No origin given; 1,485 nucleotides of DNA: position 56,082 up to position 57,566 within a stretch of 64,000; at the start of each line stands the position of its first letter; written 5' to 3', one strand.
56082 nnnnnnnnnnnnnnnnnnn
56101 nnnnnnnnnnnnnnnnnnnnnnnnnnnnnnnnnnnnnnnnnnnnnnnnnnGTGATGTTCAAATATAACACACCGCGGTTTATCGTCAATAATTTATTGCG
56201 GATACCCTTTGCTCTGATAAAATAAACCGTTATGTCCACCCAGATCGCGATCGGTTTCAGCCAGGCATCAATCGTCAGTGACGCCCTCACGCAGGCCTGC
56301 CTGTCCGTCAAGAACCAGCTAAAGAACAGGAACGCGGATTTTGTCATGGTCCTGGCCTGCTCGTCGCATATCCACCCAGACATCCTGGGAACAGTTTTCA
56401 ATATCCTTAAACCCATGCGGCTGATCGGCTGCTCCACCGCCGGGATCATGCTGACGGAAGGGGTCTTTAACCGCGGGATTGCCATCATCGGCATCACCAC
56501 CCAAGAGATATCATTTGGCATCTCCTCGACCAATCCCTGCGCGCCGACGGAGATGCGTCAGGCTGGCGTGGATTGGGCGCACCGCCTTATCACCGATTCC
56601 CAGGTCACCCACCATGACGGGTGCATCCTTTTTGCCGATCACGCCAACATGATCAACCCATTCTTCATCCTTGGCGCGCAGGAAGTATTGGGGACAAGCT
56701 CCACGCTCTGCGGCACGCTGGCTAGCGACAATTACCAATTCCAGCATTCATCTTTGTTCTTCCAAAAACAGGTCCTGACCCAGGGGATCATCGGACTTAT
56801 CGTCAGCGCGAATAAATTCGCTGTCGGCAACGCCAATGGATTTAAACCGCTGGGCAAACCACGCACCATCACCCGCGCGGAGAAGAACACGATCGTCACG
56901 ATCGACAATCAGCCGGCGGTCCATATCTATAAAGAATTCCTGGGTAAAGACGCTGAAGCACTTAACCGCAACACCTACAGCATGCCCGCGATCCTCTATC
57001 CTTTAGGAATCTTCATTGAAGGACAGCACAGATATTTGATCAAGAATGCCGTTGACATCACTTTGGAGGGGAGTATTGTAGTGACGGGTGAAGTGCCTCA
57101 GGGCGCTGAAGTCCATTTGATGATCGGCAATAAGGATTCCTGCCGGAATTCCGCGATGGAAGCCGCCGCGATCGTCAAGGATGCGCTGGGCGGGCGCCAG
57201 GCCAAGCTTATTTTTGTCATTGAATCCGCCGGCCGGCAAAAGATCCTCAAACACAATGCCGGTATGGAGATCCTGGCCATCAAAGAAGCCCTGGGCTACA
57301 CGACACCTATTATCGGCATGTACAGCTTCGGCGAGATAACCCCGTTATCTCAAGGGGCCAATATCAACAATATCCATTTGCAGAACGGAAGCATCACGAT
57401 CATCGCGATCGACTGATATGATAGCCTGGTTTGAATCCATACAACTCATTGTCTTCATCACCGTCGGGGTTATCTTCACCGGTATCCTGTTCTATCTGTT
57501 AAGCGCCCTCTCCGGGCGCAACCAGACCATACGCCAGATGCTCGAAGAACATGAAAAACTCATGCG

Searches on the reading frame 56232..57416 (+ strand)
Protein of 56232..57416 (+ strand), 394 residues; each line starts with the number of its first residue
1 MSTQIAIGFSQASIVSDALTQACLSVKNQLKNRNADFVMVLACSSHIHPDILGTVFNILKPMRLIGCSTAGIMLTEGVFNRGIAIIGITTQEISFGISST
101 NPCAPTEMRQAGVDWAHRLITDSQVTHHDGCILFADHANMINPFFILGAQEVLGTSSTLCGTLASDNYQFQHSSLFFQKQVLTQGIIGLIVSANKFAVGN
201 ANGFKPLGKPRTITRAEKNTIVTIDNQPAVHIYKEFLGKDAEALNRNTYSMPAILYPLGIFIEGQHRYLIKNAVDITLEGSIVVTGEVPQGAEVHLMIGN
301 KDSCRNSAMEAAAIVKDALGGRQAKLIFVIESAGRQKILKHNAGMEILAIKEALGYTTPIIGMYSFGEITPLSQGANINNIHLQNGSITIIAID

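Call 43: search_protein_families(library=pfam, proteins=[window:56232-57416:+], max_evalue=0.001)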
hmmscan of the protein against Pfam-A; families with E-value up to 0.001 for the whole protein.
window:56232-57416:+ (394 aa): 2 families
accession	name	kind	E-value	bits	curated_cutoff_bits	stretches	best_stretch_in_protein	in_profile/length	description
PF08495.15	FIST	-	3.8e-33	115.4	23.2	1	37-227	2-189/189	FIST N domain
PF10442.14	FIST_C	-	8.8e-22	78.1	28.5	1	229-371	1-131/131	FIST C domain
